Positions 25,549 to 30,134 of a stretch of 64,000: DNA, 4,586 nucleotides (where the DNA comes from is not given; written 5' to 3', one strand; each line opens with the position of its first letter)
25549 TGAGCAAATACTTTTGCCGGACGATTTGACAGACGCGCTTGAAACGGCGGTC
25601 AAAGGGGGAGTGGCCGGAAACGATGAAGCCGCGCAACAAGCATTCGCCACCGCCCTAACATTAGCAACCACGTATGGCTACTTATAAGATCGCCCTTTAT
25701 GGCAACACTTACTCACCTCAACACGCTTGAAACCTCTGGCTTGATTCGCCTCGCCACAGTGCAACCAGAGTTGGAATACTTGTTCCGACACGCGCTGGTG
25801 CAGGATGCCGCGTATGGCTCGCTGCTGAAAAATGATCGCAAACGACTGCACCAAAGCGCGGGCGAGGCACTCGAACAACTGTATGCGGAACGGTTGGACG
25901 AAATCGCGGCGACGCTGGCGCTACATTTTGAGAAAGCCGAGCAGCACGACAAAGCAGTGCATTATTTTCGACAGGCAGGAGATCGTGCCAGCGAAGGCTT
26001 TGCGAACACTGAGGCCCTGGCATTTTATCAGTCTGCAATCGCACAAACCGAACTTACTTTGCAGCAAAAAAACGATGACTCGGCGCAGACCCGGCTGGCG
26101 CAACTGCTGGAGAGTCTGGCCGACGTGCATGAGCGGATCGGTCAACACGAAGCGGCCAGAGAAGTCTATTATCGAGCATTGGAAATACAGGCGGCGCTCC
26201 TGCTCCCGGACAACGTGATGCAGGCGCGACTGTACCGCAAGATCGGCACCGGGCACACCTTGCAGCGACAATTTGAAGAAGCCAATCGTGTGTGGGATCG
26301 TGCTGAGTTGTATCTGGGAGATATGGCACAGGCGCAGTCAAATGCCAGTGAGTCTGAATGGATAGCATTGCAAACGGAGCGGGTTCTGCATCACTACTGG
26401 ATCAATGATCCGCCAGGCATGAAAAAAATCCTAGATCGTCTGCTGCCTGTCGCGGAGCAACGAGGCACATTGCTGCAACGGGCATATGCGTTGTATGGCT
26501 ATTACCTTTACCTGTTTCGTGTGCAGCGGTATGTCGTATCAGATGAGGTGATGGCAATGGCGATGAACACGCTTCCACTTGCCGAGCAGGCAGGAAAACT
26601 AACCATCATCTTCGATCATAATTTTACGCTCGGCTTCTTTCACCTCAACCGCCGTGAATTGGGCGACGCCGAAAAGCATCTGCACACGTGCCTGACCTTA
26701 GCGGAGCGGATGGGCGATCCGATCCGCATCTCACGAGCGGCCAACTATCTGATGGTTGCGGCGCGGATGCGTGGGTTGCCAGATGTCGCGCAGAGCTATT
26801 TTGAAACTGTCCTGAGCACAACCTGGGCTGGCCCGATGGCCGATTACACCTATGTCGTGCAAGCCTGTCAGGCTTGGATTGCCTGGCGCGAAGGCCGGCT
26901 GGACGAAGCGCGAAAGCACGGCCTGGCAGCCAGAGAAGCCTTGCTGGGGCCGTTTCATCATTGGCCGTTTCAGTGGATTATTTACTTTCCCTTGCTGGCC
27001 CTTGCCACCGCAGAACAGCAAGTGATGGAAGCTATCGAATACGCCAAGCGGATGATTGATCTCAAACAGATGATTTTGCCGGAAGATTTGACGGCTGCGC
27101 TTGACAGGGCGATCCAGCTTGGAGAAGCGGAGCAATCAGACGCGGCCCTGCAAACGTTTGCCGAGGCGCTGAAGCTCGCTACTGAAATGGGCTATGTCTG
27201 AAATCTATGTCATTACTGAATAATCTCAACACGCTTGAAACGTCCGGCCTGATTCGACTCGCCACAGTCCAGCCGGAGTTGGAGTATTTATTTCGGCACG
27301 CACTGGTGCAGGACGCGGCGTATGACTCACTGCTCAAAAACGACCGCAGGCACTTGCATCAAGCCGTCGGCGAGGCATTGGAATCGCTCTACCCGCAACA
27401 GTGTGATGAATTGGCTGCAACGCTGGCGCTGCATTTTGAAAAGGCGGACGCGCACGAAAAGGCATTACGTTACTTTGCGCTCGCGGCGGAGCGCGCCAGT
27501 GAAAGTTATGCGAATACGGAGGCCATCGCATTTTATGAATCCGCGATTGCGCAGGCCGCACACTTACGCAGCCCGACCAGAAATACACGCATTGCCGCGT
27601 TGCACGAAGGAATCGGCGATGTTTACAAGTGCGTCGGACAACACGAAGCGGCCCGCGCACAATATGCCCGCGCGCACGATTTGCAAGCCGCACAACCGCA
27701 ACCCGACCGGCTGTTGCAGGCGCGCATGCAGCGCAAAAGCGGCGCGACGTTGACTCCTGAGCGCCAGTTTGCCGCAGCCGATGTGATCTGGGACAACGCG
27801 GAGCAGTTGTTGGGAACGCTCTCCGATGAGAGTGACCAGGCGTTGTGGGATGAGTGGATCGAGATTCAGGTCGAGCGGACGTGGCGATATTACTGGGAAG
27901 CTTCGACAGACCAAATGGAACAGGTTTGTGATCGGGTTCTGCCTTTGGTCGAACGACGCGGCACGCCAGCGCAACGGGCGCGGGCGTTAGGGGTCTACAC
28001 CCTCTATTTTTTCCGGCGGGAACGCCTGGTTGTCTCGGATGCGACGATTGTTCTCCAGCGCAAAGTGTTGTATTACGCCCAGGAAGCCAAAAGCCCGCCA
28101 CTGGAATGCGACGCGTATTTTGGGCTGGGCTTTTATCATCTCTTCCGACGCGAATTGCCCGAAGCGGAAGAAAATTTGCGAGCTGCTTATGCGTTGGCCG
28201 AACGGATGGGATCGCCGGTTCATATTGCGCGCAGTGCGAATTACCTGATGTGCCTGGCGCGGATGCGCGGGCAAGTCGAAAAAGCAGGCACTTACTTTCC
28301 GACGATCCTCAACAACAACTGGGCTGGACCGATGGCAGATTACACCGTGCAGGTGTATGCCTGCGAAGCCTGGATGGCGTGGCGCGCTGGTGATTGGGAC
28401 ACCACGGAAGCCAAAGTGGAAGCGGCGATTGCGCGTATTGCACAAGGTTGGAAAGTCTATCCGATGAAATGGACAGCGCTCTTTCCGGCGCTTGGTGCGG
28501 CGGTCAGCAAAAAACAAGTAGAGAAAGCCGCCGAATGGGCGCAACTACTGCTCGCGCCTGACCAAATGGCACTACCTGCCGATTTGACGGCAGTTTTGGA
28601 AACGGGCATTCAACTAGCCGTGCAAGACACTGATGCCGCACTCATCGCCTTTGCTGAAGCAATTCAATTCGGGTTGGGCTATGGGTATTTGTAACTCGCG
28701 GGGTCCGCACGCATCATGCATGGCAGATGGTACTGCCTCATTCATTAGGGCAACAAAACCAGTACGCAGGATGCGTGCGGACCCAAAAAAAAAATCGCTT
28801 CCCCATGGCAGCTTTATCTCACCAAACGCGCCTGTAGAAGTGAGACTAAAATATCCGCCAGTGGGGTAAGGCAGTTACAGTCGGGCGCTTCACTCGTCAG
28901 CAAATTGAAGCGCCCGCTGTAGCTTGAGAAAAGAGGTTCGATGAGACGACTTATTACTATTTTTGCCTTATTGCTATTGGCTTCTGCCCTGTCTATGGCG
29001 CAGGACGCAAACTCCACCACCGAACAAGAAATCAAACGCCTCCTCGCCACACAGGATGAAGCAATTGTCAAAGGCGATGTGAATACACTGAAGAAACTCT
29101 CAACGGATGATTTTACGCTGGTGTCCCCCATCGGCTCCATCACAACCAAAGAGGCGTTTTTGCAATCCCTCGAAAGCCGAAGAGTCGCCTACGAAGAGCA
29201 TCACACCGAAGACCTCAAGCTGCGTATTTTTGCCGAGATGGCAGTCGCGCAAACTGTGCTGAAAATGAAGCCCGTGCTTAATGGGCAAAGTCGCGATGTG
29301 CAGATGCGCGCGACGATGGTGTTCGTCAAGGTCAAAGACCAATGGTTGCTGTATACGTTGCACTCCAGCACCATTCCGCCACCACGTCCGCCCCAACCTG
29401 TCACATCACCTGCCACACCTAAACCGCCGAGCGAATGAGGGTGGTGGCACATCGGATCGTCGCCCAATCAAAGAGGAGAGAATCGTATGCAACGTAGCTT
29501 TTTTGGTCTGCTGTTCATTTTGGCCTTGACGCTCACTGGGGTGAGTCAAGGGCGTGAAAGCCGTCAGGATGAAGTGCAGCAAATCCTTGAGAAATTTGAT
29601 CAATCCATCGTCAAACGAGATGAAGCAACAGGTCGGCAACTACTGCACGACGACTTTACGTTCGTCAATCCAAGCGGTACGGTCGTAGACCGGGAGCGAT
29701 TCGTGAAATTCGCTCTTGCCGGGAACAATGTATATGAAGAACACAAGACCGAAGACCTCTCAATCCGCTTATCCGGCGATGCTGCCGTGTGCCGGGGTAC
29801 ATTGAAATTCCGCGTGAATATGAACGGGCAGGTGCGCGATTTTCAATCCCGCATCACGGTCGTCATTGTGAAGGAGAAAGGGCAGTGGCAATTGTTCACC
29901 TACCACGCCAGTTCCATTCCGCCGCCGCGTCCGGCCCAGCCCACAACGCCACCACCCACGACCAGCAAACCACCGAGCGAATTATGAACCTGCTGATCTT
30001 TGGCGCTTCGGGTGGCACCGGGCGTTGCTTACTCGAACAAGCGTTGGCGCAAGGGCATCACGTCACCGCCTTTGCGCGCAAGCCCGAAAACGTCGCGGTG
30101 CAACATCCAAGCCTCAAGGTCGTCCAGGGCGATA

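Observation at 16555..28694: Split STAND NTPase: one kinase-cyclase-NTPase chassis stops at the NOD/winged-helix boundary, and five downstream genes each encode the missing winged-helix + TPR half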

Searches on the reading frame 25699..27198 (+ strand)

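Call 11: search_protein_families(library=pfam, proteins=[window:25699-27198:+], max_evalue=0.01)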
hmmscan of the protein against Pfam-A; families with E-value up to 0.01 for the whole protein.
window:25699-27198:+ (500 aa): 7 families
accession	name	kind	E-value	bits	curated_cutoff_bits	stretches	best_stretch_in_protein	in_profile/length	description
PF13424.12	TPR_12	-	2.3e-14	53.8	30.1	1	133-196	2-65/77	Tetratricopeptide repeat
PF07719.23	TPR_2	-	0.00013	22.2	27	0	135-163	2-30/34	Tetratricopeptide repeat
PF13181.12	TPR_8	-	0.00085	19.7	25.7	1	135-165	2-32/34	Tetratricopeptide repeat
PF24885.1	TPR_NPHP3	-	0.00088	19.2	100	1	112-202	80-167/239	Nephrocystin-3 TPR domain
PF00515.34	TPR_1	-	0.0021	18.2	27.8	0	139-164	6-31/34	Tetratricopeptide repeat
PF10602.15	RPN7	-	0.004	17.3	29.6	0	115-162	17-64/174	26S proteasome subunit RPN7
PF13428.12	TPR_14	-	0.0057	17.7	23.5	0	136-163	3-30/44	Tetratricopeptide repeat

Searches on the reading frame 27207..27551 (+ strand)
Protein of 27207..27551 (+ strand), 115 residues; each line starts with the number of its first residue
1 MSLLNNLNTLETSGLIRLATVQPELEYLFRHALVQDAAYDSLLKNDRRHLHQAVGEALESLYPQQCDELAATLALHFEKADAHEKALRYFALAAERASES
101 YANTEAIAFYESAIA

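Call 87: search_protein_representatives(alignment_id=A4)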
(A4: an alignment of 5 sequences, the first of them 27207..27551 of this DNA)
Query: 5 sequences, 115 profile positions. Proteins with E-value up to 0.001 (for the whole library): 45965; up to 1e-10: 14478; up to 1e-30: 357. The best 150 are listed.
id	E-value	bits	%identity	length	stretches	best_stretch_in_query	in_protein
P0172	7.8e-57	206.7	-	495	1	1-114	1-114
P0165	2.2e-53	195.5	-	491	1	1-115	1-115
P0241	5.4e-52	191.1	-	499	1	1-114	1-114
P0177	1.5e-51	189.7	-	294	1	1-114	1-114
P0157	4.1e-47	175.4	-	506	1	1-114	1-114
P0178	5.9e-43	161.9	-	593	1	1-114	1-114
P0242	8.3e-43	161.5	-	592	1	1-114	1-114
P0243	4.6e-42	159.1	-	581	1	6-115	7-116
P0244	2.9e-41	156.5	-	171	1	2-114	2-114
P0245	5.8e-41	155.5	-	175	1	1-113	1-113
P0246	1.3e-40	154.4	-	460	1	3-114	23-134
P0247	1.6e-40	154.1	-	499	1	2-114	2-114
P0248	3.2e-40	153.1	-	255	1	1-115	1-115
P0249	5.3e-40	152.4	-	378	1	1-114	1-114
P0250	8.0e-40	151.8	-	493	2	1-114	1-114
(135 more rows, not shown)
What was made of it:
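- In an exhaustive search of 1.84 billion representative proteins, about 145 of the best 150 matches start within the first ~45 residues of the protein, most at residue 1-10 (call 87).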

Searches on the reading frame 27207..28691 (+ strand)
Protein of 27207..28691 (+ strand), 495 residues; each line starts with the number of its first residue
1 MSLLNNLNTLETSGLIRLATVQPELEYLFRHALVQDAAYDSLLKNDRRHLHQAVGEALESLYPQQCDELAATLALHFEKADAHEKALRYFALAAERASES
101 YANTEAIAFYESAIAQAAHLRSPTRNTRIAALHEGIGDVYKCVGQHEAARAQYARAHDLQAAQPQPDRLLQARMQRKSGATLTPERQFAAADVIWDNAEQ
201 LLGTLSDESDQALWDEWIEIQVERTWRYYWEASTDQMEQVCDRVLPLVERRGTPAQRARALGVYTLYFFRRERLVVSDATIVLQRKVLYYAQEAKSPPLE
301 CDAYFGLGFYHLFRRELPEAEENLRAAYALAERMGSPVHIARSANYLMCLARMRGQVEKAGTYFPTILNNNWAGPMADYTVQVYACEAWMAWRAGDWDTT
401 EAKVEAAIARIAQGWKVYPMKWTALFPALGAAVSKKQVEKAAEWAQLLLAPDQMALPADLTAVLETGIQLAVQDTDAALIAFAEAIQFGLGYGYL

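Call 11: search_protein_families(library=pfam, proteins=[window:27207-28691:+], max_evalue=0.01)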
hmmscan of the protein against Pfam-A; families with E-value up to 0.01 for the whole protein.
window:27207-28691:+ (495 aa): 1 family
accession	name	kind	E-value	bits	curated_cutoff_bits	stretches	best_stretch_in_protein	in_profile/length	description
PF13424.12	TPR_12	-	2e-06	28.4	30.1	2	129-182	2-55/77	Tetratricopeptide repeat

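Call 37: find_homologous_proteins(query=window:27207-28691:+, max_evalue=0.00001)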
Query window:27207-28691:+ (495 aa): 233 proteins with E <= 0.00001 among 8000 candidates; the best 120 are listed.
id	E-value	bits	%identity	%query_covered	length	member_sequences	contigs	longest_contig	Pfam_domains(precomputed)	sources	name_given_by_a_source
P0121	0.0e+0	1037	94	100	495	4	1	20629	PF13424.13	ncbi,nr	ncbi:MAG: hypothetical protein JST84_26265 [Acidobacteria bacterium]|nr:hypothetical protein [Acidob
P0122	0.0e+0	1018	92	100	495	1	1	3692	PF13424.13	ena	-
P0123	0.0e+0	1015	92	100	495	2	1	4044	PF13424.13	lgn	-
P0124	7.3e-271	917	83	100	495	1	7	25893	PF13424.13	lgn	-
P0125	4.1e-215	733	69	100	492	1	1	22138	PF13424.13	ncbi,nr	ncbi:MAG TPA: hypothetical protein VFZ34_26195, partial [Blastocatellia bacterium]|nr:hypothetical p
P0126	1.8e-214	731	68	100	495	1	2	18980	-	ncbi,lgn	-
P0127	3.9e-203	694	66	100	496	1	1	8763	PF13424.13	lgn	-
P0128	2.9e-172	592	58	100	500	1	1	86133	PF13424.13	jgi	-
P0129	5.7e-171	588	58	100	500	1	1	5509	PF13424.13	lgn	-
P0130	5.5e-148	512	52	100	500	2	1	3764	PF00515.35,PF13424.13,PF07719.24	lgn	-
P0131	8.7e-147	508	51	100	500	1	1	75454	PF13424.13,PF07719.24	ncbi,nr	ncbi:MAG: tetratricopeptide repeat protein [Blastocatellia bacterium]|nr:tetratricopeptide repeat pr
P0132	3.1e-145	503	51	100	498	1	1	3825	PF13424.13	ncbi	-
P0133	4.3e-145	502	50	100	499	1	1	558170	PF13424.13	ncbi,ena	-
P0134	2.0e-142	494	51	100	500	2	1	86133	PF13424.13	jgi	-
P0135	2.7e-142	493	49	100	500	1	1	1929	PF13424.13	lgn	-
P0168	3.7e-87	311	40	95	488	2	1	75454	PF13424.13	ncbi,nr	ncbi:MAG: hypothetical protein JNM09_03560 [Blastocatellia bacterium]|nr:hypothetical protein [Blast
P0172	7.9e-81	291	37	100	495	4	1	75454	-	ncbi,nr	ncbi:MAG: hypothetical protein JNM09_03555 [Blastocatellia bacterium]|nr:hypothetical protein [Blast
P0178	3.2e-44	170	45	54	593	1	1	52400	PF17874.8,PF13424.13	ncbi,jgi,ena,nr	ncbi:MAG TPA: hypothetical protein VJG32_14590 [Anaerolineae bacterium]|nr:hypothetical protein [Ana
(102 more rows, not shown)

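Call 39: find_encoding_contigs(protein=P0131, flank=10000, max_places=1)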
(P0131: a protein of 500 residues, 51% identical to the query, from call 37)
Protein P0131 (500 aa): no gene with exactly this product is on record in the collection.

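Call 40: find_encoding_contigs(protein=P0178, flank=10000, max_places=1)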
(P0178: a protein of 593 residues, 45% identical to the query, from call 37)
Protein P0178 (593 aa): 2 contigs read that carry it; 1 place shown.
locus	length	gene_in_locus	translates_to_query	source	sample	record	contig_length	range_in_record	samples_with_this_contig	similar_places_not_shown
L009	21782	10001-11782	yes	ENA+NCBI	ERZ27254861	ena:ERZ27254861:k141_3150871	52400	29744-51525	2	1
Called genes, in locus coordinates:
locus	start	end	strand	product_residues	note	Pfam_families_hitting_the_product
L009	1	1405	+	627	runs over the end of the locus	PF12773:DZR, PF13240:Zn_Ribbon_1, PF13248:Zn_ribbon_3 (faint), PF13240:Zn_Ribbon_1 (weak), PF00211:Guanylate_cyc, PF13191:AAA_16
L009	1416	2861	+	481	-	PF13424:TPR_12 (faint)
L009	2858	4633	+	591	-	PF12895:ANAPC3 (faint), PF13424:TPR_12 (weak), PF17874:TPR_MalT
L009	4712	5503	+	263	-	PF03575:Peptidase_S51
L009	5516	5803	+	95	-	PF03992:ABM (weak)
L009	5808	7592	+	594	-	PF00515:TPR_1 (faint), PF07719:TPR_2 (faint), PF13181:TPR_8 (faint), PF13176:TPR_7 (faint), PF13424:TPR_12 (weak), PF13374:TPR_10 (faint), PF17874:TPR_MalT (weak), PF13424:TPR_12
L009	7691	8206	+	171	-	PF12867:DinB_2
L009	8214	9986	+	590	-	PF13424:TPR_12 (faint), PF07719:TPR_2 (faint), PF13181:TPR_8 (faint), PF17874:TPR_MalT (faint)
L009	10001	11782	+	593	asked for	PF17874:TPR_MalT, PF13424:TPR_12 (weak)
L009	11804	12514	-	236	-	PF00005:ABC_tran, PF02463:SMC_N (faint), PF13304:AAA_21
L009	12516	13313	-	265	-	PF02361:CbiQ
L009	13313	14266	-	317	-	PF01891:CbiM, PF13190:PDGLE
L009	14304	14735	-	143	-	PF01475:FUR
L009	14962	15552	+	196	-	PF14329:DUF4386 (faint)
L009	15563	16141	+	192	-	-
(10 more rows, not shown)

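Call 65: find_encoding_contigs(protein=P0134, flank=10000, max_places=1)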
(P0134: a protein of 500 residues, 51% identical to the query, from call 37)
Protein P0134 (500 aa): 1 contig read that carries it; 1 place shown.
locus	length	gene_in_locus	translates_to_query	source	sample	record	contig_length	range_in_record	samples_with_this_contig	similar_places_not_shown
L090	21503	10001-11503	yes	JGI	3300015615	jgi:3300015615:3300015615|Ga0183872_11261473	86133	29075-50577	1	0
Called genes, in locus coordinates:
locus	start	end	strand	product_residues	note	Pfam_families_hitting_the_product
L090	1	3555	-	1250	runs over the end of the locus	PF13620:CarboxypepD_reg, PF13715:CarbopepD_reg_2 (weak), PF25183:OMP_b-brl_4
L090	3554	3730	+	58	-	-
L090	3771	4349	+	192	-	PF07638:Sigma70_ECF, PF08281:Sigma70_r4_2, PF04545:Sigma70_r4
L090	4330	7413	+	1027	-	PF00069:Pkinase, PF01636:APH (faint), PF07714:PK_Tyr_Ser-Thr, PF14531:Kinase-like (weak), PF12773:DZR, PF13240:Zn_Ribbon_1 (weak), PF00211:Guanylate_cyc, PF13191:AAA_16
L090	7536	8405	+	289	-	PF01073:3Beta_HSD, PF01370:Epimerase, PF05368:NmrA, PF07993:NAD_binding_4 (faint), PF13460:NAD_binding_10, PF16363:GDP_Man_Dehyd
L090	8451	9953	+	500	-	PF13424:TPR_12 (faint)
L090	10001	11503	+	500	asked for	PF13424:TPR_12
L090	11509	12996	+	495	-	PF13424:TPR_12 (faint)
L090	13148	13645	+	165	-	PF08332:CaMKII_AD (weak), PF12680:SnoaL_2 (weak), PF13474:SnoaL_3, PF14534:DUF4440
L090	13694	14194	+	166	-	PF08332:CaMKII_AD, PF13474:SnoaL_3, PF14534:DUF4440, PF26530:NTF2_3 (weak), PF12680:SnoaL_2 (weak)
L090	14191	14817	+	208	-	PF01370:Epimerase, PF05368:NmrA, PF13460:NAD_binding_10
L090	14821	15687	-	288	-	PF11306:DUF3108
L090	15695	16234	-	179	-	PF04191:PEMT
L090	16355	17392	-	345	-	PF01075:Glyco_transf_9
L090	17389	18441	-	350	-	PF01075:Glyco_transf_9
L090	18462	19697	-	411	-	PF01565:FAD_binding_4, PF02873:MurB_C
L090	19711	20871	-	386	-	PF02163:Peptidase_M50, PF00571:CBS (weak)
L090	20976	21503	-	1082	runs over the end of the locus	-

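Call 66: find_encoding_contigs(protein=P0124, flank=10000, max_places=1)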
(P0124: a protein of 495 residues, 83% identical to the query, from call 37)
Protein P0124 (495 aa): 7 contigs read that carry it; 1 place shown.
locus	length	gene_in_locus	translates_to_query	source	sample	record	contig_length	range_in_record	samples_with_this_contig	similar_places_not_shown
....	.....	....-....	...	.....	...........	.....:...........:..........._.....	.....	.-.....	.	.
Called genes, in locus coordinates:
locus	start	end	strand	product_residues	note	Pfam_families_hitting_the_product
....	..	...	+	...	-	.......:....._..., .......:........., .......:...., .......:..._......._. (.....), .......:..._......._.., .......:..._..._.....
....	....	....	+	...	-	-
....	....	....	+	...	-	-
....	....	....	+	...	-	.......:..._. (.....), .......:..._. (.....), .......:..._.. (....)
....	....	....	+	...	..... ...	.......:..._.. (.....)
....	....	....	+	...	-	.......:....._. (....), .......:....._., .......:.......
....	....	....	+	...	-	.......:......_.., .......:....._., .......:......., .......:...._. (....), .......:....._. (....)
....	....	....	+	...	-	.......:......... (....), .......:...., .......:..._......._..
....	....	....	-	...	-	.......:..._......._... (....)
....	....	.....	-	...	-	-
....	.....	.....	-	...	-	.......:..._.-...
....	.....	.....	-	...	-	-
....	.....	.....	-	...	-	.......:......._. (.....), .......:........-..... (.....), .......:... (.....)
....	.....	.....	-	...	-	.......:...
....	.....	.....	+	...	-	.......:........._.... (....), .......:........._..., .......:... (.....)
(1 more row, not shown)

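Call 73: search_protein_families(library=padloc, proteins=[window:27207-28691:+], max_evalue=0.01)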
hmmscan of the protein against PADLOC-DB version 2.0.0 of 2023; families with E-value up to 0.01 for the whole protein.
window:27207-28691:+ (495 aa): 0 families

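Call 74: search_protein_families(library=ncbifam, proteins=[window:27207-28691:+], max_evalue=0.001)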
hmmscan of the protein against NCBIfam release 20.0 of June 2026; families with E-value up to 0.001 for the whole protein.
window:27207-28691:+ (495 aa): 1 family
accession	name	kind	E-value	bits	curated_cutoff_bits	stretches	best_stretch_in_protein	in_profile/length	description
TIGR03903.1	TOMM_kin_cyc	equivalog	1.4e-18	66.2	705.75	1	6-131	810-935/1267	TOMM system kinase/cyclase fusion protein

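Call 97: predict_structure(alignment_id=A8)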
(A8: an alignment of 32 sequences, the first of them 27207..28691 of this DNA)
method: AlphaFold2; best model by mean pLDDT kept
length: 495 residues; sequences in the alignment: 32
mean_pLDDT: 91.1   pTM: 0.85
mean pLDDT of the five models: 91.1, 90.9, 89.1, 88.6, 87.9
residues with pLDDT >= 90: 401; 70-90: 57; 50-70: 27; < 50: 10
segments of 3 or more residues with pLDDT < 50: 1-10
pLDDT, mean of each block of 10 residues (from residue 1): 41 55 59 70 87 93 92 94 96 95 95 96 90 97 94 97 93 97 91 97 93 96 92 92 93 96 93 92 97 96 98 96 98 94 97 96 96 85 96 97 94 75 96 97 96 93 98 96 97 90
secondary structure, 60 per line:
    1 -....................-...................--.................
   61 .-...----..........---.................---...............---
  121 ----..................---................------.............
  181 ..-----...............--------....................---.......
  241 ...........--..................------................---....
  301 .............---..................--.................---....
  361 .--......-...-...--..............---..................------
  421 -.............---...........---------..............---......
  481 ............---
elements in order: H2-21 H23-41 H44-61 H70-79 H83-99 H103-117 H125-142 H146-161 H168-182 H188-202 H211-230 H234-251 H254-271 H278-293 H297-313 H317-334 H337-353 H357-361 H364-369 H380-393 H397-414 H422-434 H438-448 H458-471 H475-492
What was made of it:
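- In the module modelled alone, residues 1-40 have low confidence (pLDDT 41-70) and no hairpin (call 97).
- Tried and rejected: As a control I modelled the module alone instead (call 97).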

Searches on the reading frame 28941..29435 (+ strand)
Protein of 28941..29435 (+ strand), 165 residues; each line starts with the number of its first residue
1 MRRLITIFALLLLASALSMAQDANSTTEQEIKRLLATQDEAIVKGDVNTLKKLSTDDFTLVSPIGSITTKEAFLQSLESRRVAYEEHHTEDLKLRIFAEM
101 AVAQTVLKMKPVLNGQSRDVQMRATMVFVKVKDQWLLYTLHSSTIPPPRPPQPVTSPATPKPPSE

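Call 72: search_protein_families(library=pfam, proteins=[window:28941-29435:+], max_evalue=0.0001)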
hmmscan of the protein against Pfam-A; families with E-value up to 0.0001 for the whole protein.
window:28941-29435:+ (165 aa): 3 families
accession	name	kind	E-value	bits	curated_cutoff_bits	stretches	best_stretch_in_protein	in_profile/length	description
PF14534.12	DUF4440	-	1.8e-16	61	25.2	1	31-137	1-107/107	Domain of unknown function (DUF4440)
PF13474.12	SnoaL_3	-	1.4e-08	35.5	22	1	36-145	6-118/121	SnoaL-like domain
PF08332.16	CaMKII_AD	-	4.6e-08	33.7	22.1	1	28-146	2-128/128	Calcium/calmodulin dependent protein kinase II association domain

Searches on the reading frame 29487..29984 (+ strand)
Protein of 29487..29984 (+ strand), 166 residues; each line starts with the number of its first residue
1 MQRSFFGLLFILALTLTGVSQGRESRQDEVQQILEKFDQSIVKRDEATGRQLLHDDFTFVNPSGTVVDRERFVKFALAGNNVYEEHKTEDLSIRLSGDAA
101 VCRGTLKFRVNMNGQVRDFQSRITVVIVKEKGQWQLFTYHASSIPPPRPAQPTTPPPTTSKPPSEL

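Call 72: search_protein_families(library=pfam, proteins=[window:29487-29984:+], max_evalue=0.0001)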
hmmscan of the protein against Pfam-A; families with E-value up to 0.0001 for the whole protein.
window:29487-29984:+ (166 aa): 4 families
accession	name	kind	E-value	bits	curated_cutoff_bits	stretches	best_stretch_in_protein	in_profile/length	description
PF14534.12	DUF4440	-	9e-19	68.3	25.2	1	31-136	2-107/107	Domain of unknown function (DUF4440)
PF13474.12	SnoaL_3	-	1.3e-10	42.1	22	1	30-144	1-118/121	SnoaL-like domain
PF08332.16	CaMKII_AD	-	6.6e-10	39.7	22.1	1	27-145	2-128/128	Calcium/calmodulin dependent protein kinase II association domain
PF12680.13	SnoaL_2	-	7.9e-06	26.9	27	1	41-134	8-99/102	SnoaL-like domain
